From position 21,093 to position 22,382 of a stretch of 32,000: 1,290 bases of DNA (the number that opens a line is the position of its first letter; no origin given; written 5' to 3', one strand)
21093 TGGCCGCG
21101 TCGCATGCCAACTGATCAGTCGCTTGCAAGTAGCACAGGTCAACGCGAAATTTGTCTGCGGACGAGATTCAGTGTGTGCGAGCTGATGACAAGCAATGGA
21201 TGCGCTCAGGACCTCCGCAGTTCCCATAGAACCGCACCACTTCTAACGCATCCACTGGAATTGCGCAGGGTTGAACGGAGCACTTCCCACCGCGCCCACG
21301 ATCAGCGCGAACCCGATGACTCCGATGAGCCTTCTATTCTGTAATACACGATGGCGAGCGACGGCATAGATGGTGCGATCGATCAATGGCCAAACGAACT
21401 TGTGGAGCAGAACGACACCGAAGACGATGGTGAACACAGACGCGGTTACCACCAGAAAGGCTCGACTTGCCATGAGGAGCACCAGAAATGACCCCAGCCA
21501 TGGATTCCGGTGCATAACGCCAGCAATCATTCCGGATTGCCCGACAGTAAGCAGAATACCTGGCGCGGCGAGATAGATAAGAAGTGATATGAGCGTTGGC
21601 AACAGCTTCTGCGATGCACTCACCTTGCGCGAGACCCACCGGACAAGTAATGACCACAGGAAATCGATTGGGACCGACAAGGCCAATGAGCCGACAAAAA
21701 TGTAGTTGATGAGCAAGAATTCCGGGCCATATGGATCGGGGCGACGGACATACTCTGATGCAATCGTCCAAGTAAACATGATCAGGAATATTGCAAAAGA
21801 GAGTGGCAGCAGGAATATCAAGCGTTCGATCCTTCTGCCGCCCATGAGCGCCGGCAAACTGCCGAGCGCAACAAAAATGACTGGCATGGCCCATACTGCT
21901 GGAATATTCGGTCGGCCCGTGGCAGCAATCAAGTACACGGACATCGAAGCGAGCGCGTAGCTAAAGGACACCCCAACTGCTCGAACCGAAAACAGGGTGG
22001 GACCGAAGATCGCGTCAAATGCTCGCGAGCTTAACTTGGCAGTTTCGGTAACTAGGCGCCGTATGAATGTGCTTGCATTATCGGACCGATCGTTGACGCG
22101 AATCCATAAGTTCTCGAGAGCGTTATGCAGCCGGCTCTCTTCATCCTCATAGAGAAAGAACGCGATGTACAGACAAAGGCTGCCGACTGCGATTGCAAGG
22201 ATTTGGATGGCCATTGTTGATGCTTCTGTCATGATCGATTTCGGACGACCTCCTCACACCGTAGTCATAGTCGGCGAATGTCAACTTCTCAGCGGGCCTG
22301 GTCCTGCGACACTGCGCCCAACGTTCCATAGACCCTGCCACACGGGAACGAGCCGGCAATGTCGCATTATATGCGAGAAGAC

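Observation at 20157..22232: Three orphan minus-strand genes occupy the tRNA-proximal half of the island, beside AbiE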

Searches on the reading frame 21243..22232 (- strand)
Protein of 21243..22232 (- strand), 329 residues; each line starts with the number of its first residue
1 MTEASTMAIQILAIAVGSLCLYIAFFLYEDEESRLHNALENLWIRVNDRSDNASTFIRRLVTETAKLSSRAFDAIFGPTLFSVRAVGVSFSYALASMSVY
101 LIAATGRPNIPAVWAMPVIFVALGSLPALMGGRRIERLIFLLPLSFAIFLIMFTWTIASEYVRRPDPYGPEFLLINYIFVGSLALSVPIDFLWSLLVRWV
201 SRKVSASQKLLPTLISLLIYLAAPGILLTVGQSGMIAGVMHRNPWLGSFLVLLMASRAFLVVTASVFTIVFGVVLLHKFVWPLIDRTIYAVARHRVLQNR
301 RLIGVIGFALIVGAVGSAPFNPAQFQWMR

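Call 4: search_protein_families(library=pfam, proteins=[window:21243-22232:-], max_evalue=1)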
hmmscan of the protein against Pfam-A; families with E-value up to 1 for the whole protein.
window:21243-22232:- (329 aa): 0 families

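Call 5: search_protein_families(library=padloc, proteins=[window:21243-22232:-], max_evalue=1)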
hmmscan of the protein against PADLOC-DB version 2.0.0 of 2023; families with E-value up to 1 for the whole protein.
window:21243-22232:- (329 aa): 0 families

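Call 7: search_protein_families(library=phrogs, proteins=[window:21243-22232:-], max_evalue=1)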
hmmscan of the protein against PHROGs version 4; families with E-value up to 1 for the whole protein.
window:21243-22232:- (329 aa): 0 families

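Call 8: search_protein_families(library=ncbifam, proteins=[window:21243-22232:-], max_evalue=1)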
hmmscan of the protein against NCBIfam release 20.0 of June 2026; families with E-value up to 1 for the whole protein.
window:21243-22232:- (329 aa): 1 family
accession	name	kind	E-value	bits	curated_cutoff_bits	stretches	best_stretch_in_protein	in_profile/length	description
NF047590.1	GlcsyltransPgfM2Strep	equivalog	0.14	10.2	1500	1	167-271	308-406/884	glycosyltransferase PgfM2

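Call 10: find_homologous_proteins(query=window:21243-22232:-)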
Query window:21243-22232:- (329 aa): 4 proteins with E <= 0.001 among 8000 candidates.
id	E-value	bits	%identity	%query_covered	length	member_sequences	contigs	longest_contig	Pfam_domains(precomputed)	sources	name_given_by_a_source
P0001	2.3e-202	689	100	98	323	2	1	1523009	-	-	-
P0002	3.2e-171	587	83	100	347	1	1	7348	-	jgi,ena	-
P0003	7.3e-115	402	58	100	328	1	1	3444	-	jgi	jgi:hypothetical protein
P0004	6.6e-53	198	39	95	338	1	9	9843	-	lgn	-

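Call 13: find_encoding_contigs(protein=P0002, flank=8000)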
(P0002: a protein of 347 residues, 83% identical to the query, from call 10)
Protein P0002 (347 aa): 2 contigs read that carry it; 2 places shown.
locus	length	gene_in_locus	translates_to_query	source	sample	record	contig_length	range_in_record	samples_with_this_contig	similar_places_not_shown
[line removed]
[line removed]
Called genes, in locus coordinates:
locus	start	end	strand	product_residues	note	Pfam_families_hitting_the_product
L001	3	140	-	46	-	?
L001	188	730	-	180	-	PF07638:Sigma70_ECF (weak), PF04542:Sigma70_r2, PF08281:Sigma70_r4_2, PF04545:Sigma70_r4 (weak), PF13384:HTH_23 (weak)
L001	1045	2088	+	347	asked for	-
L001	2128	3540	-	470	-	PF13372:Alginate_exp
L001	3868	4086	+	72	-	PF00392:GntR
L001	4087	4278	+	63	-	PF07729:FCD (weak)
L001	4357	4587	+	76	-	-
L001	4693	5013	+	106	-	-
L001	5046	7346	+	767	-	?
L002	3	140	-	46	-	?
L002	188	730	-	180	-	PF07638:Sigma70_ECF (weak), PF04542:Sigma70_r2, PF08281:Sigma70_r4_2, PF04545:Sigma70_r4 (weak), PF13384:HTH_23 (weak)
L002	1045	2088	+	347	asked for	-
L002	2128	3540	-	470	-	PF13372:Alginate_exp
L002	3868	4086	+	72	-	PF00392:GntR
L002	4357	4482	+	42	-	?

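Call 14: find_encoding_contigs(protein=P0003, flank=8000)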
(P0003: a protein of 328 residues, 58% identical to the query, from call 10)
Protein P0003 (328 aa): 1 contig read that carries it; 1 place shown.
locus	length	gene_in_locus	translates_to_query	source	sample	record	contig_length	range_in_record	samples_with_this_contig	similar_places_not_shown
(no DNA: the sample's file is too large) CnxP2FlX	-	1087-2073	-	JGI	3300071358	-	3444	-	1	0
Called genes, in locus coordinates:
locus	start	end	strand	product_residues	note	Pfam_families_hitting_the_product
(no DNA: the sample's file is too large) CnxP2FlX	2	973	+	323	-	?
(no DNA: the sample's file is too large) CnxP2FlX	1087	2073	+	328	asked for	-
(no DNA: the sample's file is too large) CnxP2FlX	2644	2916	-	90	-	-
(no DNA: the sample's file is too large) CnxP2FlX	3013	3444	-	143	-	?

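Call 15: find_encoding_contigs(protein=P0004, flank=10000)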
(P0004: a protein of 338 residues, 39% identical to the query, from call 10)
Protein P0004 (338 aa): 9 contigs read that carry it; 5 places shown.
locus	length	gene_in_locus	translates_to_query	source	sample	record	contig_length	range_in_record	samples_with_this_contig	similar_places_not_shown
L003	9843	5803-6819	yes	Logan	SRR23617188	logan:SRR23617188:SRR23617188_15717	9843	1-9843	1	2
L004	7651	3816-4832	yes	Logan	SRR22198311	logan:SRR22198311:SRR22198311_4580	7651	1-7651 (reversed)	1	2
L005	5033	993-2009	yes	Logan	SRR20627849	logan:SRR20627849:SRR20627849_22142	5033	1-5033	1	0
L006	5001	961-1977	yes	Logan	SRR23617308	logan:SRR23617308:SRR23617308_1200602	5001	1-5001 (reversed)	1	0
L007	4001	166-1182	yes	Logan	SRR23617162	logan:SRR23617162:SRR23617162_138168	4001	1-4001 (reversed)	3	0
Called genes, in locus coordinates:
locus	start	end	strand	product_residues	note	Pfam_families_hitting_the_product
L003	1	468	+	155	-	?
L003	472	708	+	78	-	-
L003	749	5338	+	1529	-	PF13271:DUF4062, PF22726:NCAB2 (weak)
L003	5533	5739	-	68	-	-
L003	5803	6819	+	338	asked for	-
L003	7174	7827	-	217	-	PF13707:RloB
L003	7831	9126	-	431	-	PF13304:AAA_21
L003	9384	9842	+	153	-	?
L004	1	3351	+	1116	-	?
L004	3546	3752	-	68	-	-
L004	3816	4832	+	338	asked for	-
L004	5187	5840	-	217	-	PF13707:RloB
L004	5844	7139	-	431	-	PF13304:AAA_21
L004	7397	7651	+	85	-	?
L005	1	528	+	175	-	?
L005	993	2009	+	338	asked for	-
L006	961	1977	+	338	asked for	-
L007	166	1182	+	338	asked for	-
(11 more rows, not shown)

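Call 27: find_related_loci(query=A1, collection=genome_contigs, flank=8000)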
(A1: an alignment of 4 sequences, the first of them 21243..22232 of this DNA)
Query A1 (329 aa) in genome_contigs; peptide patterns used: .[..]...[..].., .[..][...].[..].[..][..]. (x = any residue, [..] = any of these).
61 stretches matched a pattern; 4 encode a relative of the query (tblastn E <= 1e-3); 4 distinct loci.
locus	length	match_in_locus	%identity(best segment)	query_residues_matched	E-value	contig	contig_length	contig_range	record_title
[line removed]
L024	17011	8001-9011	28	1-307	2e-23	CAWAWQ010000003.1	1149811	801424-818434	MAG: uncultured Acidobacteriaceae bacterium isolate MFD05502.bin.1.151 genome assembly, contig: contig_39447, whole geno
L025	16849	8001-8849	27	22-301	3e-18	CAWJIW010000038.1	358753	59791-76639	MAG: uncultured Acidobacteriaceae bacterium isolate MFD05377.bin.2.21 genome assembly, contig: contig_76703, whole genom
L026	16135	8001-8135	53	9-53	3e-10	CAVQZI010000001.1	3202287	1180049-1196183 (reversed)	MAG: uncultured Acidobacteriaceae bacterium isolate MFD10071.bin.1.10 genome assembly, contig: contig_27161, whole genom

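Call 38: find_related_loci(query=A4, collection=metagenome_contigs, flank=8000)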
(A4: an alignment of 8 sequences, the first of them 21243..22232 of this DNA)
Query A4 (329 aa) in metagenome_contigs; peptide patterns used: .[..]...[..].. (x = any residue, [..] = any of these).
87 stretches matched a pattern; 22 encode a relative of the query (tblastn E <= 1e-3); 22 distinct loci.
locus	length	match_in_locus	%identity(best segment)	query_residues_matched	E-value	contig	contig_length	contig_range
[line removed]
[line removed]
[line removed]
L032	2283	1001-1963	27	9-314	2e-23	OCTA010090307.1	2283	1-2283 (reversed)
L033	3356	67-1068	27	9-322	4e-22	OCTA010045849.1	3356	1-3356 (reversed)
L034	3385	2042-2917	38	8-307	4e-18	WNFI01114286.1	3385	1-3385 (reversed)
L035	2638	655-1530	38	8-307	4e-18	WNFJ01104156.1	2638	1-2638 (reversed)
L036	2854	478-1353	38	8-307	4e-18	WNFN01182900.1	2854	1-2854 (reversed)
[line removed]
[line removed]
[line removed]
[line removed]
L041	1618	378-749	34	18-137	3e-16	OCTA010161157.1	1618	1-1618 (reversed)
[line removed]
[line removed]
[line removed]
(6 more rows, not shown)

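Call 39: find_related_loci(query=A4, collection=viral_contigs, flank=8000)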
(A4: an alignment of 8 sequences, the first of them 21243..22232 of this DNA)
Query A4 (329 aa) in viral_contigs; peptide patterns used: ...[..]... (x = any residue, [..] = any of these).
22 stretches matched a pattern; 1 encode a relative of the query (tblastn E <= 1e-3); 1 distinct loci.
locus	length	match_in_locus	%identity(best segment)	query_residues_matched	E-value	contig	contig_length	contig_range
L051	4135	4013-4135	44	10-50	9e-7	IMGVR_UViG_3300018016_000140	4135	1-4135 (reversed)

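Call 43: find_encoding_contigs(protein=L038:7947-8990:+, flank=10000, max_places=2)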
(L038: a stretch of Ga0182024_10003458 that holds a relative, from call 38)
Protein L038:7947-8990:+ (347 aa): 2 contigs read that carry it; 2 places shown.
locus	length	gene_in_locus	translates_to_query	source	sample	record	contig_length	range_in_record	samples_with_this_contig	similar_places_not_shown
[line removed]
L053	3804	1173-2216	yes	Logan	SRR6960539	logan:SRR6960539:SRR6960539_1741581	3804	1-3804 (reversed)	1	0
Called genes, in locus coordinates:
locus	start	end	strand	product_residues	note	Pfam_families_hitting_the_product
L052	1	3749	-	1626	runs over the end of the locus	PF25023:TEN_YD-shell (weak), PF05593:RHS_repeat (weak), PF25023:TEN_YD-shell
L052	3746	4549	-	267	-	-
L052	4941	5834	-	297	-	-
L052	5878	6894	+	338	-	-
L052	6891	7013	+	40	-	-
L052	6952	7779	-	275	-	-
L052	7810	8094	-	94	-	-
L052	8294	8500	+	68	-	-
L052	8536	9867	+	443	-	PF06271:RDD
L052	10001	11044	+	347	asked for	-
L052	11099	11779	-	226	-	-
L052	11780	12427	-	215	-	PF13274:SocA_Panacea (weak)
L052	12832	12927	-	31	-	?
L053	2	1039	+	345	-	?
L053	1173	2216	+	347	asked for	-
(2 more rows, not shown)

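Call 44: find_encoding_contigs(protein=L049:6119-7105:+, flank=10000, max_places=2)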
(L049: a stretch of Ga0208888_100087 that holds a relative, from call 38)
Protein L049:6119-7105:+ (328 aa): 2 contigs read that carry it; 2 places shown.
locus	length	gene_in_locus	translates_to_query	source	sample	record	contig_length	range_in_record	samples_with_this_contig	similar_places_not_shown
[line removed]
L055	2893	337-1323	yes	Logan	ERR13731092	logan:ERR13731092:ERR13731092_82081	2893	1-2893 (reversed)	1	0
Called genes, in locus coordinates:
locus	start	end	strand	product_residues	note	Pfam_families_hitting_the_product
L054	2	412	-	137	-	?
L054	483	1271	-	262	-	PF09509:Hypoth_Ymh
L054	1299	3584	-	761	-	PF04471:Mrr_cat, PF20720:nSTAND3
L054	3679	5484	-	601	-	PF02463:SMC_N, PF11398:DUF2813, PF13175:AAA_15, PF13476:AAA_23, PF13555:AAA_29 (faint), PF13304:AAA_21, PF20469:OLD-like_TOPRIM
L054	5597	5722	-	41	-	-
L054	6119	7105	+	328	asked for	-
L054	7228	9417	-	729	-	PF12770:CHAT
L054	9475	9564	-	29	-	-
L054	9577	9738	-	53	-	-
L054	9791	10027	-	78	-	PF12844:HTH_19 (weak), PF01381:HTH_3 (weak)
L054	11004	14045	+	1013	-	PF13620:CarboxypepD_reg, PF13715:CarbopepD_reg_2, PF07715:Plug, PF00593:TonB_dep_Rec_b-barrel (weak)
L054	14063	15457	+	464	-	PF12741:SusD-like (weak), PF12771:SusD-like_2 (weak), PF14322:SusD-like_3, PF07980:SusD_RagB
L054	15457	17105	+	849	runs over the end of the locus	PF20434:BD-FAE (weak), PF01738:DLH (faint), PF00326:Peptidase_S9, PF08840:BAAT_C (faint)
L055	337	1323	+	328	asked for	-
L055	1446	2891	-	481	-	?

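Call 46: find_encoding_contigs(protein=L025:7938-8948:+, flank=10000, max_places=2)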
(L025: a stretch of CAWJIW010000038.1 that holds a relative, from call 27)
Protein L025:7938-8948:+ (336 aa): 1 contig read that carries it; 1 place shown.
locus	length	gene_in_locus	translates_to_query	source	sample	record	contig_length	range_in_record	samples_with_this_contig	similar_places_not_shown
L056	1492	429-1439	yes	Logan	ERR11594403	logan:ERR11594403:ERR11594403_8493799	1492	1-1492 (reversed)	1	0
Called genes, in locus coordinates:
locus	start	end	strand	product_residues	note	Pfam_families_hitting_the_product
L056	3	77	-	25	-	?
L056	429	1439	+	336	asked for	-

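Call 47: find_encoding_contigs(protein=L043:180-1031:+, flank=10000, max_places=2)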
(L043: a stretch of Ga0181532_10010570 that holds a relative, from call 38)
Protein L043:180-1031:+ (283 aa): 9 contigs read that carry it; 2 places shown.
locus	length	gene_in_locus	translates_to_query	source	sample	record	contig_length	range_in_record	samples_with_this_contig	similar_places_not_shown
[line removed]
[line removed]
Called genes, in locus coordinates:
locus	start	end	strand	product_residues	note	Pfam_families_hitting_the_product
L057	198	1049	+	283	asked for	-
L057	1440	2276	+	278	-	-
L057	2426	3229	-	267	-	PF01936:NYN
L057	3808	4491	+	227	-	-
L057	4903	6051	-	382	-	-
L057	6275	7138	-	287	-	-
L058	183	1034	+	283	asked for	-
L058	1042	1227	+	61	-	-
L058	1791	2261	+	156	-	-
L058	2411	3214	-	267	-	PF01936:NYN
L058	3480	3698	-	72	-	PF13744:HTH_37 (weak), PF12844:HTH_19, PF13560:HTH_31, PF01381:HTH_3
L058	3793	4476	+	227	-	-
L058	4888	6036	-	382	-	-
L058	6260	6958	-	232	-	-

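Call 61: predict_structure(alignment_id=A5)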
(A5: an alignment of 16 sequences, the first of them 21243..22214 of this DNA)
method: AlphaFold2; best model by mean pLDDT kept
length: 323 residues; sequences in the alignment: 16
mean_pLDDT: 78.7   pTM: 0.63
mean pLDDT of the five models: 78.7, 74.6, 73.9, 72.1, 70.6
residues with pLDDT >= 90: 16; 70-90: 251; 50-70: 54; < 50: 2
segments of 3 or more residues with pLDDT < 50: none
pLDDT, mean of each block of 10 residues (from residue 1): 79 82 66 70 62 71 85 88 90 82 78 90 85 84 83 75 73 88 88 81 77 81 81 88 86 78 74 69 68 80 85 57 45
secondary structure, 60 per line:
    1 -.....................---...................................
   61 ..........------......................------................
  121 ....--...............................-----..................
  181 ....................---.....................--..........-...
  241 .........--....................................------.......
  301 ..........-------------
elements in order: H2-22 H26-70 H77-98 H105-124 H127-157 H163-200 H204-224 H227-236 H238-249 H252-287 H294-310

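Call 66: fold_search(model_id=the predicted structure, library=pdb)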
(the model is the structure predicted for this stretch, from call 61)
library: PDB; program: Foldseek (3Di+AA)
matches with E <= 10: 212; with E <= 0.001: 0
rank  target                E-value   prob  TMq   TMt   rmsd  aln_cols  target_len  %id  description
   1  3wmg_A                3.3e-01  0.28  0.18  0.11  24.3       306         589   14  Crystal structure of an inward-facing eukaryotic ABC multidrug transporter G277V/A278V/A279V mutant in complex with an (released 2014-04-30)
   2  3wmf                  6.7e-01  0.15  0.17  0.11  24.9       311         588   14  Crystal structure of an inward-facing eukaryotic ABC multitrug transporter G277V/A278V/A279V mutant (released 2014-03-19)
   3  9g71_A                7.7e-01  0.12  0.16  0.14  36.1       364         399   13  Cryo-EM structure of TTYH2 in complex with lipids in GDN (released 2025-05-21)
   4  7p5c_A                8.0e-01  0.09  0.13  0.12  36.4       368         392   10  Cryo-EM structure of human TTYH3 in Ca2+ and GDN (released 2021-08-11)
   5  5fn5_B                8.0e-01  0.07  0.12  0.13  20.8       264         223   14  Cryo-EM structure of gamma secretase in class 3 of the apo- state ensemble (released 2015-12-16)
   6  7rtt_B                8.4e-01  0.16  0.19  0.17  37.1       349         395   13  Cryo-EM structure of a TTYH2 cis-dimer (released 2021-08-25)
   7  9a69_B                8.8e-01  0.12  0.13  0.07  58.1       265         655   14  Integrative model of MCPB-MCPC by crosslinking MS and deep learning (released 2024-09-18)
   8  7zda_C                9.6e-01  0.11  0.15  0.10  28.3       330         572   10  IF(apo/asym) conformation of CydDC in ADP+Pi(CydC)/ATP(CydD) bound state (Dataset-2) (released 2023-04-19)
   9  7udm_A                1.0e+00  0.08  0.12  0.14  32.2       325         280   11  Crystal structure of designed helical repeat protein RPB_PLP1_R6 in alternative conformation 1 (with peptide) (released 2023-03-22)
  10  7p54_A                1.1e+00  0.12  0.18  0.15  37.0       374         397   13  Cryo-EM structure of human TTYH2 in GDN (released 2021-08-11)
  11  4bwb_A                1.3e+00  0.13  0.20  0.21  23.2       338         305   13  Structure of Evolved Agonist-bound Neurotensin Receptor 1 Mutant without Lysozyme Fusion (released 2014-01-29)
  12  9em7_A                1.3e+00  0.08  0.14  0.07  31.4       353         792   14  Oligomeric structure of SynDLP in presence of GTP (released 2024-09-11)
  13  8wdt_A                1.4e+00  0.16  0.21  0.22  21.6       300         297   13  Crystal structure of the human adenosine A2A receptor in complex with photoresponsive ligand photoNECA(blue) (released 2024-01-17)
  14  6ivk_C                1.4e+00  0.06  0.13  0.15  27.6       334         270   11  Crystal structure of a membrane protein G175A (released 2019-11-06)
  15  8wrz_R                1.4e+00  0.13  0.19  0.21  22.5       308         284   12  Cry-EM structure of cannabinoid receptor-beta-arrestin-1 complex (released 2024-02-28)
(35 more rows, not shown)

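Call 69: search_solved_structures(query=A5, max_evalue=10)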
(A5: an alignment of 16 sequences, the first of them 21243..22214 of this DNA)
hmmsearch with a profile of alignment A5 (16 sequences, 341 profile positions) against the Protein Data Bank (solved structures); distinct sequences matched with E-value up to 10: 2.
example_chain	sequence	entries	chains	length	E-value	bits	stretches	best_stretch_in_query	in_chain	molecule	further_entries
8szb_F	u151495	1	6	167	0.0059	19.4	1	143-236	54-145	Ninjurin-2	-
7xdi_A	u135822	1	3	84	0.48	13.1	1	204-283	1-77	VP1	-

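Call 83: search_protein_families(library=padloc, alignment_id=A5, max_evalue=0.05)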
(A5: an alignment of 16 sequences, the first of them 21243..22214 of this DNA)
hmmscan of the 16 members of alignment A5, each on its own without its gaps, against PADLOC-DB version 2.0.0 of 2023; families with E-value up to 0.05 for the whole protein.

A. member 1, window:21243-22214:- (323 aa): 0 families

B. families by the number of members that match (of 16 scanned): 0 families

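Call 89: search_protein_families(library=pfam, proteins=[L024:9318-10613:-, L024:11315-13009:-, L024:6318-7247:-, L024:7260-7664:-, L025:2803-4083:+, L025:5937-7247:+, L025:9219-9659:-, L025:10779-11996:+, L026:5178-6590:+, L026:2889-4124:-], max_evalue=0.001)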
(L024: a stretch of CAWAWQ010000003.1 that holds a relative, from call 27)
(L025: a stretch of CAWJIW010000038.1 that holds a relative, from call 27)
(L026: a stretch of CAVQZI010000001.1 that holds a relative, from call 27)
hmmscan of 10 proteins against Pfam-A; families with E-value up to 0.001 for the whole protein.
L024:9318-10613:- (431 aa): 1 family
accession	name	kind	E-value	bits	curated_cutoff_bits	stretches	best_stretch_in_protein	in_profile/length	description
PF09994.14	T6SS_Tle1-like_cat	-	1.1e-66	225.5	27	1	39-334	1-286/287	T6SS, Phospholipase effector Tle1-like, catalytic domain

L024:11315-13009:- (564 aa): 2 families
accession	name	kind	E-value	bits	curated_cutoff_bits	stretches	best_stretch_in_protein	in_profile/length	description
PF01546.33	Peptidase_M20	-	1.8e-24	87.2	24.6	1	167-557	2-203/206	Peptidase family M20/M25/M40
PF07687.19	M20_dimer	-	1.1e-17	64.4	21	1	301-461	1-105/107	Peptidase dimerisation domain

L024:6318-7247:- (309 aa): 1 family
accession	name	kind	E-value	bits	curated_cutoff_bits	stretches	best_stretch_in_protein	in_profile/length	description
PF01904.24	DUF72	-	1.4e-49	169.6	25.3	1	24-274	1-217/217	Protein of unknown function DUF72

L024:7260-7664:- (134 aa): 1 family
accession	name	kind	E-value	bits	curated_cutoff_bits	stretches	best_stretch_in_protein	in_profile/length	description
PF09329.16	zf-primase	-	6.4e-05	23.1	28.8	1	17-56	3-43/46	Primase zinc finger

L025:2803-4083:+ (426 aa): 1 family
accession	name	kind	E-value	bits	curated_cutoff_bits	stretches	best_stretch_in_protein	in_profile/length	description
PF13148.11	DUF3987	-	8.9e-05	22.3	27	0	256-320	284-350/364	Protein of unknown function (DUF3987)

L025:5937-7247:+ (436 aa): 0 families

L025:9219-9659:- (146 aa): 0 families

L025:10779-11996:+ (405 aa): 3 families
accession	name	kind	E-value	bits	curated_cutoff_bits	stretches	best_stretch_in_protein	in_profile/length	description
PF00589.27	Phage_integrase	-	7.5e-22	78.3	27.1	1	220-376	3-168/172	Phage integrase family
PF24624.1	Int_N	-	0.00038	21.6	27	0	149-191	37-79/100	Phage integrase, N-terminal domain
PF02899.23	Phage_int_SAM_1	-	0.00092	19.9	22.3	0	140-191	28-77/83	Phage integrase, N-terminal SAM-like domain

L026:5178-6590:+ (470 aa): 1 family
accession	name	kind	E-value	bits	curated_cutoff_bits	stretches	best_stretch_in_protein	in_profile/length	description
PF13148.11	DUF3987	-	4.7e-05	23.2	27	0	289-349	289-351/364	Protein of unknown function (DUF3987)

L026:2889-4124:- (411 aa): 1 family
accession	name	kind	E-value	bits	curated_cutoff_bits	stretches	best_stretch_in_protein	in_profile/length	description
PF00589.27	Phage_integrase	-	4.4e-07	30.3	27.1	1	188-368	3-168/172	Phage integrase family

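Call 92: search_protein_families(library=pfam, proteins=[L003:749-5338:+, L003:5533-5739:-, L052:8536-9867:+, L052:11099-11779:-, L054:7228-9417:-], max_evalue=0.01)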
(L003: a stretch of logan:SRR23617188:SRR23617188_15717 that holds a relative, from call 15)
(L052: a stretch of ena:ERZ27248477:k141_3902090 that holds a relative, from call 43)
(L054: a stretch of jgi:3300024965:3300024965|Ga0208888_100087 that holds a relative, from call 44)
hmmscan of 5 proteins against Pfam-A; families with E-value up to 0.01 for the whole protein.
L003:749-5338:+ (1529 aa): 4 families
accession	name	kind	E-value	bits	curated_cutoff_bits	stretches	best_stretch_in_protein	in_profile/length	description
PF13271.11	DUF4062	-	5.6e-19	68.6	24.7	1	10-93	3-82/82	Domain of unknown function (DUF4062)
PF22726.1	NCAB2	-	3e-10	40.9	27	1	1464-1522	22-80/80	NACHT C-terminal Alpha/Beta 2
PF05729.18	NACHT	-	0.00044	20.6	26.7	1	234-374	4-160/167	NACHT domain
PF13481.12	AAA_25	-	0.0062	16.6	27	0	219-254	21-57/195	AAA domain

L003:5533-5739:- (68 aa): 0 families

L052:8536-9867:+ (443 aa): 1 family
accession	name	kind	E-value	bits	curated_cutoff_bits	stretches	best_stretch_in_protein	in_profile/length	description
PF06271.18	RDD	-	1.3e-12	48.6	24.1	1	71-181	5-107/137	RDD family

L052:11099-11779:- (226 aa): 0 families

L054:7228-9417:- (729 aa): 1 family
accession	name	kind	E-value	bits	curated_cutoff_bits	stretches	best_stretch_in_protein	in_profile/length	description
PF12770.12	CHAT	-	2.2e-12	47.4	24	1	500-612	131-251/289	CHAT domain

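Call 99: search_protein_families(library=padloc, alignment_id=A11, max_evalue=0.00001)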
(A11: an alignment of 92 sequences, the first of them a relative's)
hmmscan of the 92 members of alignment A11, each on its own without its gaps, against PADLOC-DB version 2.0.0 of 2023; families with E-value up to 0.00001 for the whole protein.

A. member 1, L003:1-465:+ (155 aa): 0 families

B. families by the number of members that match (of 92 scanned): 117 families (the first 25 are shown)
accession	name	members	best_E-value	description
PDLC02980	AriA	3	4.4e-40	-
PDLC04135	mad3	3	1.8e-26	mads_3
PDLC02914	ATPase-Toprim_I-B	3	1.5e-09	-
PDLC02335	AbiLi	2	1.6e-93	AbiLi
PDLC02979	AriA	2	1.7e-44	-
PDLC00070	GajA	2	5.4e-22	AAA ATPase domain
PDLC00096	GajA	2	5.7e-18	AAA ATPase domain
PDLC04178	HEC-01A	2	2.9e-17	-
PDLC00069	GajA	2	6.3e-17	AAA ATPase domain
PDLC00077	GajA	2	2.2e-15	AAA ATPase domain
PDLC04175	HEC-01A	2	4e-15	-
PDLC04389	PDC-M07A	2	2.3e-13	-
PDLC04182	HEC-01A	2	9.9e-13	-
PDLC04177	HEC-01A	2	7.3e-12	-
PDLC04180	HEC-01A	2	1.3e-11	-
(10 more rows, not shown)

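Call 103: search_dna_similar(query=window:21243-22232:-, collection=plasmids, mode=protein, max_evalue=0.001, max_rows=10)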
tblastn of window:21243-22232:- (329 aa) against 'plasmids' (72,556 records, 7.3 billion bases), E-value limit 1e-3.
No match.

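Call 106: search_dna_similar(query=window:21243-22232:-, collection=phages, mode=protein, max_evalue=0.001, max_rows=10)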
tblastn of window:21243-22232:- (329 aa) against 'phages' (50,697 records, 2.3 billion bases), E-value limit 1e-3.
No match.
